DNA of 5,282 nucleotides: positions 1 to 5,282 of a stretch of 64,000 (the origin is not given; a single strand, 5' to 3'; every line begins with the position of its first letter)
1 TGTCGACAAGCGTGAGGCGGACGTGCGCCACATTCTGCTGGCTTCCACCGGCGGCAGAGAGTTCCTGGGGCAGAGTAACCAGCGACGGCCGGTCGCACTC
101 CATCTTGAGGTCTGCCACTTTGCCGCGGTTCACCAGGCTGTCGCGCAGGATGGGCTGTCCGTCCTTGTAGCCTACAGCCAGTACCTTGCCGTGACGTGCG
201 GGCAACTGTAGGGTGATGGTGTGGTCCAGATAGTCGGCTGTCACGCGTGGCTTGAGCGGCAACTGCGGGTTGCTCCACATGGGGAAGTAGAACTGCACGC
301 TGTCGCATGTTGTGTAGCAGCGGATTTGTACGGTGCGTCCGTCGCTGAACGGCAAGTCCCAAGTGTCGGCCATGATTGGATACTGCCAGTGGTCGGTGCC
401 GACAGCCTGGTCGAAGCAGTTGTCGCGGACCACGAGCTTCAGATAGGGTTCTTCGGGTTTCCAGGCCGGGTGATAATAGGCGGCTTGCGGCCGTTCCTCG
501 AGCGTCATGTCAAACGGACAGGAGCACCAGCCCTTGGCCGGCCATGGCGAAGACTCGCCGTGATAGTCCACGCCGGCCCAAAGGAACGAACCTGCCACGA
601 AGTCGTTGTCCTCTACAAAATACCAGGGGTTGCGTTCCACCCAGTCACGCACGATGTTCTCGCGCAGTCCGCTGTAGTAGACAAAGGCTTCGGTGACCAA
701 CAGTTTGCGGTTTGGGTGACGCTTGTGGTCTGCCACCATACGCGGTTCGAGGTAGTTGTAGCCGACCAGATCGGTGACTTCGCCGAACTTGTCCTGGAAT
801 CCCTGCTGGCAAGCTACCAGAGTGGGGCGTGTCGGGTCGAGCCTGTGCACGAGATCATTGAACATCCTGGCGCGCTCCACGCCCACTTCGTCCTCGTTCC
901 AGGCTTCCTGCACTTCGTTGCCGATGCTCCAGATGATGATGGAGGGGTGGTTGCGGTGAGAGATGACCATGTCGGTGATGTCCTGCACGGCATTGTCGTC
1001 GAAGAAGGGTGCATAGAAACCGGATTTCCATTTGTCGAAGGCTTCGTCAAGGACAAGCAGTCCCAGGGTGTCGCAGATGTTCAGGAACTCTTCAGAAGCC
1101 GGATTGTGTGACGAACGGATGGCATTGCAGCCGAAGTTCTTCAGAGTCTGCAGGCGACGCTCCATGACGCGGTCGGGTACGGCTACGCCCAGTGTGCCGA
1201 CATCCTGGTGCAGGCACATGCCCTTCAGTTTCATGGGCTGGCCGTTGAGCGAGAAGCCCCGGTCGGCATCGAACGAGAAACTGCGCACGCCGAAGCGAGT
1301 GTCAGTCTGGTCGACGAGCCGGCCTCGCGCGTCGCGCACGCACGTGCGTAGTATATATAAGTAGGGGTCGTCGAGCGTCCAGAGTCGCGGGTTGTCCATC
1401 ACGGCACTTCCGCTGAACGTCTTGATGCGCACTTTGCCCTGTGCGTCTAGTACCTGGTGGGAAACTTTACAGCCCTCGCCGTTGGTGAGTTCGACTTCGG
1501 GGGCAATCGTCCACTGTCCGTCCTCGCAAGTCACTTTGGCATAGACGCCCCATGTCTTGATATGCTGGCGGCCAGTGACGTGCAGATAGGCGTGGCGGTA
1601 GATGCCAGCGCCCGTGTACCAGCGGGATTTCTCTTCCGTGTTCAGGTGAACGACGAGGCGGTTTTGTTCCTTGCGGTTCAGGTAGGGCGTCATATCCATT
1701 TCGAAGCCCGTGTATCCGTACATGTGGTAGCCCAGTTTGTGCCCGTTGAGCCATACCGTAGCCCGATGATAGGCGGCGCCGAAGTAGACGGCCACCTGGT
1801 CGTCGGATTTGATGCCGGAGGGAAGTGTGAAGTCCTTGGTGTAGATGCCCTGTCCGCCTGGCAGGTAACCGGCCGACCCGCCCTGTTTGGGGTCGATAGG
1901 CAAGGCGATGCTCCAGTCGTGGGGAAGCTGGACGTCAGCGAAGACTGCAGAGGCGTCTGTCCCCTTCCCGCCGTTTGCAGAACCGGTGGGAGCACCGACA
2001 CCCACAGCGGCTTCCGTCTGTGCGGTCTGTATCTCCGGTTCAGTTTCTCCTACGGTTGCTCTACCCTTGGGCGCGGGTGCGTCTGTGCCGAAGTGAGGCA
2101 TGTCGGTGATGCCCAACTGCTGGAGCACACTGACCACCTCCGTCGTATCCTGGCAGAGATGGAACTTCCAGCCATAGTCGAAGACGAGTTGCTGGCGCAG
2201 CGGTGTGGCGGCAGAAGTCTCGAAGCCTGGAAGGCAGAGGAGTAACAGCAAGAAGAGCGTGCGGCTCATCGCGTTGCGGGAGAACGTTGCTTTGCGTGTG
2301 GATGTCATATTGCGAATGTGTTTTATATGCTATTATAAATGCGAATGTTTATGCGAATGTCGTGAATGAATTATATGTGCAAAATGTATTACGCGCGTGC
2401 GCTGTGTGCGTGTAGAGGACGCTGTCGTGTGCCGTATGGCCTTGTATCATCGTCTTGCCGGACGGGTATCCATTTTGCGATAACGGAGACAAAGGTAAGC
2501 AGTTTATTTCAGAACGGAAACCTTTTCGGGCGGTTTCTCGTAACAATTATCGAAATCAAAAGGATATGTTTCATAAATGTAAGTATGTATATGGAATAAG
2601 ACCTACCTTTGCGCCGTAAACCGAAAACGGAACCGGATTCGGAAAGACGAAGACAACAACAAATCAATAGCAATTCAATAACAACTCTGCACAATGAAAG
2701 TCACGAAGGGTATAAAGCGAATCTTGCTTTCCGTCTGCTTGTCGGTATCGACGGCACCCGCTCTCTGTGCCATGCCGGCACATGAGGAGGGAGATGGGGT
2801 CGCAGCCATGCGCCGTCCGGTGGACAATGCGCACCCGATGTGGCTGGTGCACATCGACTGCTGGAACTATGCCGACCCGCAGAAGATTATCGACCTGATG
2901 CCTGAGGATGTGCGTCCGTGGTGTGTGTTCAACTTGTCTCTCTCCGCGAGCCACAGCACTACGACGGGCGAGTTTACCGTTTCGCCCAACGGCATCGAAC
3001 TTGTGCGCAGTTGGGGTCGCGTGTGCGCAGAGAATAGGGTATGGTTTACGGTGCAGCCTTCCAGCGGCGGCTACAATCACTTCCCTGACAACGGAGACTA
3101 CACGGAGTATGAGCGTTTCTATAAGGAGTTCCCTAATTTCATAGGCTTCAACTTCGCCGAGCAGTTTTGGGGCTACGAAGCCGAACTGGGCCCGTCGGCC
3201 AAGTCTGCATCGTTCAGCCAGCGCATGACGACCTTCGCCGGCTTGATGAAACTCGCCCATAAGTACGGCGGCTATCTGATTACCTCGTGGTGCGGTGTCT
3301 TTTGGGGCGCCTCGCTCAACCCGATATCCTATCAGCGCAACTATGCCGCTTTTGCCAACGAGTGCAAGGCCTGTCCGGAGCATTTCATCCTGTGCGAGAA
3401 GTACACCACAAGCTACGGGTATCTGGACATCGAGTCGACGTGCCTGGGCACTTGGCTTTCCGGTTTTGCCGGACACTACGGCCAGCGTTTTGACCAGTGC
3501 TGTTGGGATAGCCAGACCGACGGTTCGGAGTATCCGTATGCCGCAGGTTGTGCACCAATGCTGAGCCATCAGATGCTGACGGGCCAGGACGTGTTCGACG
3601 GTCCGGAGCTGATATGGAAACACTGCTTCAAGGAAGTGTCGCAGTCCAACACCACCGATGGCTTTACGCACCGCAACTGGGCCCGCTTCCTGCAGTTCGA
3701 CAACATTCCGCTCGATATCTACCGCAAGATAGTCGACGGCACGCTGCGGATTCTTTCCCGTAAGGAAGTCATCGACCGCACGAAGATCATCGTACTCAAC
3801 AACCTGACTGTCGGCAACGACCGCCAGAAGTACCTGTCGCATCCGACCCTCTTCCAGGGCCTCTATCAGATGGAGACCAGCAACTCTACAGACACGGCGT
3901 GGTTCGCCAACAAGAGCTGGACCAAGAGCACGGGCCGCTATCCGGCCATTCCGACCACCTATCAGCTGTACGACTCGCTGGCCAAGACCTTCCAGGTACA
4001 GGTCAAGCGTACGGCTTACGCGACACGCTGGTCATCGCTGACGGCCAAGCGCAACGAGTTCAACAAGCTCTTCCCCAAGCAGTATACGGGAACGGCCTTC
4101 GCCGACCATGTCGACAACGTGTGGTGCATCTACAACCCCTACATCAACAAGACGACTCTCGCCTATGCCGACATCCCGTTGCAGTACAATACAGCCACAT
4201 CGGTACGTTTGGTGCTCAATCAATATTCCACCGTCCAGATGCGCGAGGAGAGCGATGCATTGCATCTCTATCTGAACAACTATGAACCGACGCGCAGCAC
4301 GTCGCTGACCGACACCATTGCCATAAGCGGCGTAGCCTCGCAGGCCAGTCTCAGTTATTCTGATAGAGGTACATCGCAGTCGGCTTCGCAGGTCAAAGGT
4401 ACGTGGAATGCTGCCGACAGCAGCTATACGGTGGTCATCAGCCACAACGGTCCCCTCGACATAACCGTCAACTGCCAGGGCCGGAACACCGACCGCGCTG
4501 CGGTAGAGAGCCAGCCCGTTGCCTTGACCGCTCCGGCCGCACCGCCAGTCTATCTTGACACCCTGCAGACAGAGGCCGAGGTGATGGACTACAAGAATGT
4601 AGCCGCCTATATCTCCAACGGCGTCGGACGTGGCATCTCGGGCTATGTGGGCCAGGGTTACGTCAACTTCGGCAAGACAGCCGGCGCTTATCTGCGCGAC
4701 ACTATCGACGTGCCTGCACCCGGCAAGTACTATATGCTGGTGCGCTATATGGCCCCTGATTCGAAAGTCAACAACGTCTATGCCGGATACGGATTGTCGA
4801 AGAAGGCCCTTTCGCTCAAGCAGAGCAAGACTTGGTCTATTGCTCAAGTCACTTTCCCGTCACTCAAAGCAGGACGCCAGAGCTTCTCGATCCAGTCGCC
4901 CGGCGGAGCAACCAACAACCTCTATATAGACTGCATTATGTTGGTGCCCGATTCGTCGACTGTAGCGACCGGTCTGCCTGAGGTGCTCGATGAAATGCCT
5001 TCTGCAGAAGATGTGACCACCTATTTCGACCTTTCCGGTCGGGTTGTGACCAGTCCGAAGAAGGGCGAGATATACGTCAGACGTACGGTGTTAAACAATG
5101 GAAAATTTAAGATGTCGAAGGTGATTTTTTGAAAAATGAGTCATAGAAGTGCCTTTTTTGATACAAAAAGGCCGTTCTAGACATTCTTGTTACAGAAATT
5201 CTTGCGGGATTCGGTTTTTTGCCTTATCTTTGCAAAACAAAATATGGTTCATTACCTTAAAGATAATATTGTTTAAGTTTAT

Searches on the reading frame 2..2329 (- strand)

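Call 77: search_protein_families(library=pfam, proteins=[window:2-2329:-], max_evalue=0.0001)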
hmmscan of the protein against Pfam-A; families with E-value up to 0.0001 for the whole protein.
window:2-2329:- (776 aa): 4 families
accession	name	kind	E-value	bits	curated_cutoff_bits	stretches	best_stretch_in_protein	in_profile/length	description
PF02836.23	Glyco_hydro_2_C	-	1.1e-25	90.9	21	1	357-509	6-162/302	Glycosyl hydrolases family 2, TIM barrel domain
PF02837.24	Glyco_hydro_2_N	-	4.7e-16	59.6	28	1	133-250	34-166/169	Glycosyl hydrolases family 2, sugar binding domain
PF00703.27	Glyco_hydro_2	-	2.4e-09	38.4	23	1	284-349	47-109/109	Glycosyl hydrolases family 2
PF22666.2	Glyco_hydro_2_N2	-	2.5e-05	24.8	27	1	162-232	51-120/167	Glycosyl hydrolase 2 galactose-binding domain-like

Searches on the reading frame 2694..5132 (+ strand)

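Call 4: search_protein_families(library=pfam, proteins=[window:2694-5132:+], max_evalue=0.01)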
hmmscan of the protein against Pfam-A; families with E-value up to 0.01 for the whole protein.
window:2694-5132:+ (812 aa): 3 families
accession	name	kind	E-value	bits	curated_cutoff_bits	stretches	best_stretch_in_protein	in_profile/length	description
PF08306.17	Glyco_hydro_98M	-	8.3e-48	163.7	23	1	36-351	4-325/326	Glycosyl hydrolase family 98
PF08307.16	Glyco_hydro_98C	-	7.8e-16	58.8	25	1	357-537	2-173/270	Glycosyl hydrolase family 98 C-terminal domain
PF16990.11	CBM_35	-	1.6e-07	32.1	28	1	637-750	8-118/121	Carbohydrate binding module (family 35)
